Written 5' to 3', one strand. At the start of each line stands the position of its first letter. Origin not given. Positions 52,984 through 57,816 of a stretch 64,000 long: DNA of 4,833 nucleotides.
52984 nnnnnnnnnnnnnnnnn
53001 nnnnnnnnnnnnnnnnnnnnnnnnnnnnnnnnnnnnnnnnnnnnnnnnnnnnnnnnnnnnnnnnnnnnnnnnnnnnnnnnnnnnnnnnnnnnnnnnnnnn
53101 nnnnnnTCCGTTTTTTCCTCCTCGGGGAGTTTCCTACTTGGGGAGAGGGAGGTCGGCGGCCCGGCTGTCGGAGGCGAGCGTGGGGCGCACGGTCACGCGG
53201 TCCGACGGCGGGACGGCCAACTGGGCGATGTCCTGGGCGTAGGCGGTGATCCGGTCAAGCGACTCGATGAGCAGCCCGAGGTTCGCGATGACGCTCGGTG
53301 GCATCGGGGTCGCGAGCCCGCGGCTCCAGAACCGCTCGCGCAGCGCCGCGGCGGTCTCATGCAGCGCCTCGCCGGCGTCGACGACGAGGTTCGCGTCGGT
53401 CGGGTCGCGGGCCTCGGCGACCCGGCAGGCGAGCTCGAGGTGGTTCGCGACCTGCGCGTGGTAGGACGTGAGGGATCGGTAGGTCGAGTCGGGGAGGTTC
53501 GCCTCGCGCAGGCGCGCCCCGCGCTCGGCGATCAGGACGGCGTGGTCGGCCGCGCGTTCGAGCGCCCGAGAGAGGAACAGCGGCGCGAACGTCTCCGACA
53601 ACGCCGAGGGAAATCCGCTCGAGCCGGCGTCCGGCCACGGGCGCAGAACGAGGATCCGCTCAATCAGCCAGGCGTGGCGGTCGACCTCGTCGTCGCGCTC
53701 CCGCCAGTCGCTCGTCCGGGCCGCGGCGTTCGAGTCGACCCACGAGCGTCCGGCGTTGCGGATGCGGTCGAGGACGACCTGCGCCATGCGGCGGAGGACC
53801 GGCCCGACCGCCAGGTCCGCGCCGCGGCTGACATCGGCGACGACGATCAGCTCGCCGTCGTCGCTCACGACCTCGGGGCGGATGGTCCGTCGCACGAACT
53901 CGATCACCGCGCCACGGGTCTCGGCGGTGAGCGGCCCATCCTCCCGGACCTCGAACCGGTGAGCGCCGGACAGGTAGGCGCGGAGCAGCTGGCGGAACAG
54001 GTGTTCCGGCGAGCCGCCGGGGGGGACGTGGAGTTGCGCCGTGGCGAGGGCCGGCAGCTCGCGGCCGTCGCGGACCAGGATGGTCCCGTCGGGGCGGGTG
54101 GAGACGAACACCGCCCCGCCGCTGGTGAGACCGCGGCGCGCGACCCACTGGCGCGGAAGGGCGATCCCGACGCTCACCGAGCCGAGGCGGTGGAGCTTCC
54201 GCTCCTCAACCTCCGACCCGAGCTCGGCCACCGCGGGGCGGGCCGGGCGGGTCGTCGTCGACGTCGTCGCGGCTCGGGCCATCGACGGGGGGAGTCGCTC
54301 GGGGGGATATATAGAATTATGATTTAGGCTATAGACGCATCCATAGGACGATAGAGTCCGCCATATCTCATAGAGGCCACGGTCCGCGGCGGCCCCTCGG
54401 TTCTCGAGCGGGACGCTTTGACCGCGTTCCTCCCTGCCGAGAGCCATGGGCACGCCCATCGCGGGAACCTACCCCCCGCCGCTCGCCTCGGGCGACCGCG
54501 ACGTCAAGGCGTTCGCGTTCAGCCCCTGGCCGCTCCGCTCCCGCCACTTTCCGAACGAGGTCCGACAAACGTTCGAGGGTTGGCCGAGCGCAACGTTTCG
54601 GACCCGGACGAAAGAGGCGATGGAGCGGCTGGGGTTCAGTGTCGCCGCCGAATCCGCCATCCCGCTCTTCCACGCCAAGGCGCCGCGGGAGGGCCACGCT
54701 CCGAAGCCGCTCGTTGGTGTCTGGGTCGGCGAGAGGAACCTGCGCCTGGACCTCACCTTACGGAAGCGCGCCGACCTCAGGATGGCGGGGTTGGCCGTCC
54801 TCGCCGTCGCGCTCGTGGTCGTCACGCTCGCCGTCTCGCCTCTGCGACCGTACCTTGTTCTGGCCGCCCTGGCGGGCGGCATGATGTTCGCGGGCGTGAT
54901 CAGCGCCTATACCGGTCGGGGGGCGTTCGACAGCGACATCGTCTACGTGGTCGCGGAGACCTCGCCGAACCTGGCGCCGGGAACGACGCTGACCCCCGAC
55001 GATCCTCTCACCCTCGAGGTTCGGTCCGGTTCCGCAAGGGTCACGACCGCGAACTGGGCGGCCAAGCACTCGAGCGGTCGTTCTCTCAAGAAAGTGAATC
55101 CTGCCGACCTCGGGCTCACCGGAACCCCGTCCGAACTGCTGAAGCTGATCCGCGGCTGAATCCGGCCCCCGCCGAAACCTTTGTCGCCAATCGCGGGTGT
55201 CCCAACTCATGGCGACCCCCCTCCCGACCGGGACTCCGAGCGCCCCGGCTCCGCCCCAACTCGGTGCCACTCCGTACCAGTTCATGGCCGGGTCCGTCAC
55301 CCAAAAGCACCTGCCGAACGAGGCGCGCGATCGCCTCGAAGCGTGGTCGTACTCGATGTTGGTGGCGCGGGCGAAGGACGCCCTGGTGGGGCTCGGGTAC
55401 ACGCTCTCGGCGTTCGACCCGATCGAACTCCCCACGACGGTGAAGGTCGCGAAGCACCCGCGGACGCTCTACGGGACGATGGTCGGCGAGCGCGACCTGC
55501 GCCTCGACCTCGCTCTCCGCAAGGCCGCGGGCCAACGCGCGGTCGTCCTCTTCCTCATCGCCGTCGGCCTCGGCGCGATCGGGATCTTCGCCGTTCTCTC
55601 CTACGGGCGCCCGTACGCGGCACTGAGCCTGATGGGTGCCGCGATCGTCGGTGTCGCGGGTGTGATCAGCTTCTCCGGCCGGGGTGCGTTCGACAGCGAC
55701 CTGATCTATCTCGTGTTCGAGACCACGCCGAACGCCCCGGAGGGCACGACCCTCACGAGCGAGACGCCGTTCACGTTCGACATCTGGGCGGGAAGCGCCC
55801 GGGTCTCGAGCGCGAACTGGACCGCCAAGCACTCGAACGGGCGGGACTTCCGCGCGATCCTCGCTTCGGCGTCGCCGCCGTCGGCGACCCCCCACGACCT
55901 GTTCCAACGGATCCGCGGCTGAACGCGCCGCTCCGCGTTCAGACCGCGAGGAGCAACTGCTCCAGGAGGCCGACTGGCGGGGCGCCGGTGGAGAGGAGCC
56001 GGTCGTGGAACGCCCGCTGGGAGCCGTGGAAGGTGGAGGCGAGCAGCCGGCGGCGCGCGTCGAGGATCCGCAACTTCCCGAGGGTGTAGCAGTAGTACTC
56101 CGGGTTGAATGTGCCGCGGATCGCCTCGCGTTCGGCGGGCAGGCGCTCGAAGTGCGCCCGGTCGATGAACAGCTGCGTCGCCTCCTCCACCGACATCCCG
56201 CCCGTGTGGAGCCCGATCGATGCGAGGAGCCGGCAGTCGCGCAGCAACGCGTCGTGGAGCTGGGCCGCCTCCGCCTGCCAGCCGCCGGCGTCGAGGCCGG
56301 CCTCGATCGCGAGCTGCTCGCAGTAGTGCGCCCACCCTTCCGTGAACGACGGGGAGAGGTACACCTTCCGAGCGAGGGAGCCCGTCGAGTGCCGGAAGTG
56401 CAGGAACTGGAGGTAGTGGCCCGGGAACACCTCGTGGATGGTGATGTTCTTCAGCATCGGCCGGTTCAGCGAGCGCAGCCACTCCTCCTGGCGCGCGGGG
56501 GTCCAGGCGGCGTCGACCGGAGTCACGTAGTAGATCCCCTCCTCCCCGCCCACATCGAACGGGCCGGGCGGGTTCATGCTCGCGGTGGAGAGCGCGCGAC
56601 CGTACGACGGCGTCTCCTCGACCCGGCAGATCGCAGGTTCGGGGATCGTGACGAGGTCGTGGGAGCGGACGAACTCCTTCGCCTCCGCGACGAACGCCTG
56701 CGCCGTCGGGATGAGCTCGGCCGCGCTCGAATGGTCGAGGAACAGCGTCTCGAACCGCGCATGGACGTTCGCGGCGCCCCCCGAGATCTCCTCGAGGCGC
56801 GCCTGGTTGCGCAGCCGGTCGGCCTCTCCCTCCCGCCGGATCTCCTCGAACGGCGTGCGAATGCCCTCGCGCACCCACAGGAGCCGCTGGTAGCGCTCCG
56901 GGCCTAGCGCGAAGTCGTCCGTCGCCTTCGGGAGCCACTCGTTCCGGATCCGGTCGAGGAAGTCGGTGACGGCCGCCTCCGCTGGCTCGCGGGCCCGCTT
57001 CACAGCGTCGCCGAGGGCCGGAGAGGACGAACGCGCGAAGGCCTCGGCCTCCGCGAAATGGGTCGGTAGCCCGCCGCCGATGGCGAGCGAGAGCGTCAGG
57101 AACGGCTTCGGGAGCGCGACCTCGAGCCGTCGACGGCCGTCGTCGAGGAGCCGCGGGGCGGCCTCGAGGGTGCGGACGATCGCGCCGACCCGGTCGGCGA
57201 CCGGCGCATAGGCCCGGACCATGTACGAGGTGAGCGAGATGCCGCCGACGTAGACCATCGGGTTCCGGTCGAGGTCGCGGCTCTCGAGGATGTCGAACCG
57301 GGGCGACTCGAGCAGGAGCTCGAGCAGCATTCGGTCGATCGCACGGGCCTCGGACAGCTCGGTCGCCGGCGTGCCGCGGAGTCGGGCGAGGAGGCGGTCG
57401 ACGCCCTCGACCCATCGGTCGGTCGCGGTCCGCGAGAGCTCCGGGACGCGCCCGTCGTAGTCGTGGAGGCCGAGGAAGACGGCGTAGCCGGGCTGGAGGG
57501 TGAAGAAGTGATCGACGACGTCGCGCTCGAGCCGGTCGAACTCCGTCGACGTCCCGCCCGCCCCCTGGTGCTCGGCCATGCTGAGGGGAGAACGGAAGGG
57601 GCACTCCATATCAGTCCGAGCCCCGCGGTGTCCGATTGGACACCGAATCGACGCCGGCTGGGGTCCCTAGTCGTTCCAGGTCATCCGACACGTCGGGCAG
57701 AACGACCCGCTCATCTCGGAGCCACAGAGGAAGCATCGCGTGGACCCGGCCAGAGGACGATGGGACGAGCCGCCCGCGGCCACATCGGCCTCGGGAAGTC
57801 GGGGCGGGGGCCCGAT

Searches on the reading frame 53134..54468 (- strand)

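Call 12: search_protein_families(library=pfam, proteins=[window:53134-54468:-], max_evalue=0.01)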
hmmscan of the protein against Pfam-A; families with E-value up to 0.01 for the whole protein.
window:53134-54468:- (444 aa): 1 family
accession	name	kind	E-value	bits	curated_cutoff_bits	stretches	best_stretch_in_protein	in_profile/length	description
PF01895.24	PhoU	-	6.1e-14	52.6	23.5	1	225-316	1-88/89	PhoU domain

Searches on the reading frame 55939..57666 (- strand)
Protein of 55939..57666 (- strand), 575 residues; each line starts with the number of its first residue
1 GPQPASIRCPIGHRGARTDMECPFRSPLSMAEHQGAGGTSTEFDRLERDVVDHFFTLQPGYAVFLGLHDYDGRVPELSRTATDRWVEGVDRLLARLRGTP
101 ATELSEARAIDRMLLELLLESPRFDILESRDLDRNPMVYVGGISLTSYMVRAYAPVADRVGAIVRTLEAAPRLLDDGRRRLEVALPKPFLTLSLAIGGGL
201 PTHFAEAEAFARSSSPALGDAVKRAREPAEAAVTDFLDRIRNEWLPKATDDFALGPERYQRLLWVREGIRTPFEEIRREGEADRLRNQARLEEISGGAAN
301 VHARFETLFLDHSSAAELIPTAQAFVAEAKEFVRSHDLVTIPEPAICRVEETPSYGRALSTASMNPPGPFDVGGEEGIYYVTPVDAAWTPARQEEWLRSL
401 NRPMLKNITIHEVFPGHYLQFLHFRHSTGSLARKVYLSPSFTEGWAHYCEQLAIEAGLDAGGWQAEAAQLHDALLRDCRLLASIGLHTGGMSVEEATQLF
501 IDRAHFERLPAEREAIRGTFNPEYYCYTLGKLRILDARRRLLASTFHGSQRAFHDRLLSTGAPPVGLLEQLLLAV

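Call 55: search_protein_families(library=pfam, proteins=[window:55939-57666:-], max_evalue=0.001)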
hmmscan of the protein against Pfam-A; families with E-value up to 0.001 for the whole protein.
window:55939-57666:- (575 aa): 1 family
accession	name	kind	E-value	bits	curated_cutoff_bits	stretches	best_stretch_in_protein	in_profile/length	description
PF05960.17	DUF885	-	3.1e-75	255.2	32.4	1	59-571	1-531/532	Bacterial protein of unknown function (DUF885)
